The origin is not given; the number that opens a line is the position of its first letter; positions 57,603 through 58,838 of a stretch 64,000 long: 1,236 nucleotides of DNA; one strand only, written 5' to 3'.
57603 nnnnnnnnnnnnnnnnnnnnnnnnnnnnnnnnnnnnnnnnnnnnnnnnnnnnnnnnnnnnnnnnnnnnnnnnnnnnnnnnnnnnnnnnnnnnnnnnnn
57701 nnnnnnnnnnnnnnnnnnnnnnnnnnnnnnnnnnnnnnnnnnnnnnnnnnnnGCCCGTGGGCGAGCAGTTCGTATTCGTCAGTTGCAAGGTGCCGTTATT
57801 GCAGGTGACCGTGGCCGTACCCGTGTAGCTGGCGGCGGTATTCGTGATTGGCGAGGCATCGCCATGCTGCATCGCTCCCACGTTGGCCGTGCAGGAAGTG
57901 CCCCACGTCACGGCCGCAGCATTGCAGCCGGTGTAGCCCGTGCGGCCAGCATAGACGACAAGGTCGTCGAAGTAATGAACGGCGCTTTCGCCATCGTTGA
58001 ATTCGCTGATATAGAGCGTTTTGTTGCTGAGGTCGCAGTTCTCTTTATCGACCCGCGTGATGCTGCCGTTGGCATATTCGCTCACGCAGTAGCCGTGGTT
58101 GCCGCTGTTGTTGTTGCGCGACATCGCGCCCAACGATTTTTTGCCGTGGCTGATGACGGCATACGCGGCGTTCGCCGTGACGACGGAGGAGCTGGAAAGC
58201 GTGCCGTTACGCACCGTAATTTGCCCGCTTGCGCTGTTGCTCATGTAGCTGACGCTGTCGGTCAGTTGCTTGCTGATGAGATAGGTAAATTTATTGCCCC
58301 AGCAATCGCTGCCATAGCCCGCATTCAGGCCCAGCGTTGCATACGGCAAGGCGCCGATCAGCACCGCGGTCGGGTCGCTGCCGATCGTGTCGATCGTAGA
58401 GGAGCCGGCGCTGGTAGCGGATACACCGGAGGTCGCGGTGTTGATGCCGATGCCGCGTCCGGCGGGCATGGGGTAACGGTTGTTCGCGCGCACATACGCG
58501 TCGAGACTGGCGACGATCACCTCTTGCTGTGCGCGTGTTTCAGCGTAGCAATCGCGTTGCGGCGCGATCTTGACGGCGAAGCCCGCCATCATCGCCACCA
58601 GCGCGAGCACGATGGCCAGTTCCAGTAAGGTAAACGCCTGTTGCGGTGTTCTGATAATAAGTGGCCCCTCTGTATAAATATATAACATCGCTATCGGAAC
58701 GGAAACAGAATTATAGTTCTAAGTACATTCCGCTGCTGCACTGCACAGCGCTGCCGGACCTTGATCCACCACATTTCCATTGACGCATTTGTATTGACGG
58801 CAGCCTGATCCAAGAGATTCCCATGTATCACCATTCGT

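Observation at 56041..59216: Recurrent four-cysteine module (C-x9-11-C-x29-C-x10-11-C) and a shared Cys-Pro C-terminus in the pilin-like proteins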

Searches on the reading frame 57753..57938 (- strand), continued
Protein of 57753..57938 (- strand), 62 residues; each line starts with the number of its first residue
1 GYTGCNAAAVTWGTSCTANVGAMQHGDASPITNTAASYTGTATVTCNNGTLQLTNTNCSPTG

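Call 84: find_encoding_contigs(protein=P0179, flank=10000, max_places=1)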
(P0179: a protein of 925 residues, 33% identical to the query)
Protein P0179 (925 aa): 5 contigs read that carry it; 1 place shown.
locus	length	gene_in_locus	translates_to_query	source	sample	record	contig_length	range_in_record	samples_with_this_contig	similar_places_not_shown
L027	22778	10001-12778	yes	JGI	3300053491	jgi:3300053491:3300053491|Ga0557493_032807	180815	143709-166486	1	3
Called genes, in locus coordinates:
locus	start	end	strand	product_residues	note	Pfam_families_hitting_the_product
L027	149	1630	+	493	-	-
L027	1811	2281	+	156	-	-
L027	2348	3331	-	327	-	PF02195:ParB_N, PF08535:KorB (weak)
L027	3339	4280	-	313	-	PF01656:CbiA, PF07015:VirC1, PF09140:MipZ, PF10609:ParA, PF13614:AAA_31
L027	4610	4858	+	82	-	-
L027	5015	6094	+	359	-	-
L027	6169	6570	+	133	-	-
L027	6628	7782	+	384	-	PF11348:DUF3150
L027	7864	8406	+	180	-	PF12917:YfbR-like (faint)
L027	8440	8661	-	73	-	-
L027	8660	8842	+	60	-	-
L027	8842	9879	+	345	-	PF09588:YqaJ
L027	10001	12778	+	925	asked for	PF25390:WD40_RLD, PF00415:RCC1 (weak), PF25390:WD40_RLD (weak)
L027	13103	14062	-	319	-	PF07728:AAA_5, PF08406:CbbQ_C (weak)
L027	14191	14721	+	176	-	PF01464:SLT, PF18896:SLT_3 (weak)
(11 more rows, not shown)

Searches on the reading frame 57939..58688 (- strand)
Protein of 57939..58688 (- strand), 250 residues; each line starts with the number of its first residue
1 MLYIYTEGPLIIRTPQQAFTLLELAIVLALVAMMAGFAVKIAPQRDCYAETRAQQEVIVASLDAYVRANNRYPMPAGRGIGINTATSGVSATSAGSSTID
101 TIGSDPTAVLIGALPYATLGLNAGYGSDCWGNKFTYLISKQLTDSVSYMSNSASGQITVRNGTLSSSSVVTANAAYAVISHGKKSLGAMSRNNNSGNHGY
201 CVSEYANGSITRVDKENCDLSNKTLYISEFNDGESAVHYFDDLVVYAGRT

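Call 29: find_related_loci(query=A3, collection=genome_contigs, flank=10000)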
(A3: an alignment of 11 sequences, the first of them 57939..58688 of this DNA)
Query A3 (250 aa) in genome_contigs; peptide patterns used: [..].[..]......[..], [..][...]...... (x = any residue, [..] = any of these).
52 stretches matched a pattern; 21 encode a relative of the query (tblastn E <= 1e-3); 20 distinct loci.
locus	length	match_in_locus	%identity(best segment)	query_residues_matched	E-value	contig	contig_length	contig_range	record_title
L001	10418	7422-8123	49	17-250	3e-69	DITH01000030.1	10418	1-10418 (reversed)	MAG TPA_asm: Alphaproteobacteria bacterium UBA6189 UBA6189_contig_369514, whole genome shotgun sequence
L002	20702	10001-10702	44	16-249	2e-60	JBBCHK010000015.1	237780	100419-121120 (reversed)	MAG: Alphaproteobacteria bacterium isolate S6_conc_bin.97 s877.ctg000878l, whole genome shotgun sequence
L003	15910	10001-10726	40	16-248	2e-54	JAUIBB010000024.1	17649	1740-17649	MAG: Alphaproteobacteria bacterium isolate 6_bin.22 NODE_2932_length_17649_cov_0.856637, whole genome shotgun sequence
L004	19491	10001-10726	40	16-249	4e-52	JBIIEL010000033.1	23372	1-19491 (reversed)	MAG: Rickettsiales bacterium isolate ME2000-09-26pf_3300044610_group1_bin83 Rohwer_bin1996_scaffold_303_c2, whole genome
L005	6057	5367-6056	41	16-242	4e-47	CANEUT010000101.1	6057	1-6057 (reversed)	MAG: Rickettsiales bacterium isolate CE-Jul18-75 genome assembly, contig: CE-Jul18-75.fna-C101, whole genome shotgun seq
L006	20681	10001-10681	42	18-249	2e-46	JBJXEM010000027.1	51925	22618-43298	MAG: Rickettsiales bacterium isolate P.bin.123 k127_3561110, whole genome shotgun sequence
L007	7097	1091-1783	38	16-249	7e-46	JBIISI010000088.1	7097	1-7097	MAG: Rickettsiales bacterium isolate ME2003-11-11_3300044715_group2_bin75 Rohwer_bin1997_scaffold_9528_c1, whole genome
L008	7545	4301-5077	38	11-246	2e-45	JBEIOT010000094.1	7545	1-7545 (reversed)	MAG: Azospirillum sp. isolate Sample-106-S6-bin-20 Sample_106_S6-bin_20-k141_1370140, whole genome shotgun sequence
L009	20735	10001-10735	38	13-250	2e-45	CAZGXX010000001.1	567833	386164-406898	MAG TPA_asm: uncultured Azospirillum sp. isolate SRP296810_co1_155 genome assembly, contig: NODE_2_length_567833_cov_11.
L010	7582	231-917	37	12-249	1e-42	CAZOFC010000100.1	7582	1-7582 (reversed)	MAG TPA_asm: uncultured Azospirillum sp. isolate SRP287051_co1_187 genome assembly, contig: NODE_12044_length_7582_cov_5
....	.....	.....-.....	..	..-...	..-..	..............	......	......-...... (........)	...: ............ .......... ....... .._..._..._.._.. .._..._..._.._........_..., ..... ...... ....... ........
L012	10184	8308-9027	36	19-249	2e-39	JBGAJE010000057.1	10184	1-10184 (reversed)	MAG: Rickettsiales bacterium isolate MAG_MBR_H125.1 MBRH125-1_opera_contig_10617, whole genome shotgun sequence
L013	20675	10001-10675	35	16-249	2e-39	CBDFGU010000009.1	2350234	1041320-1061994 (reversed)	MAG: Rickettsiales bacterium isolate 65efd935-89ef-4d18-82de-10c37dfece6b genome assembly, contig: chromosome_2, whole g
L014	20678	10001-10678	36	14-249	3e-39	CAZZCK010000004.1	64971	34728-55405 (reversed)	MAG TPA_asm: uncultured Azospirillum sp. isolate SRP150892_co2_67 genome assembly, contig: NODE_439_length_64971_cov_11.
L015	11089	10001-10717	35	16-246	4e-42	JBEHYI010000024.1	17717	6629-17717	MAG: Pseudomonadota bacterium isolate ESF1.bin.40 NODE_3251_length_17717_cov_3.407197, whole genome shotgun sequence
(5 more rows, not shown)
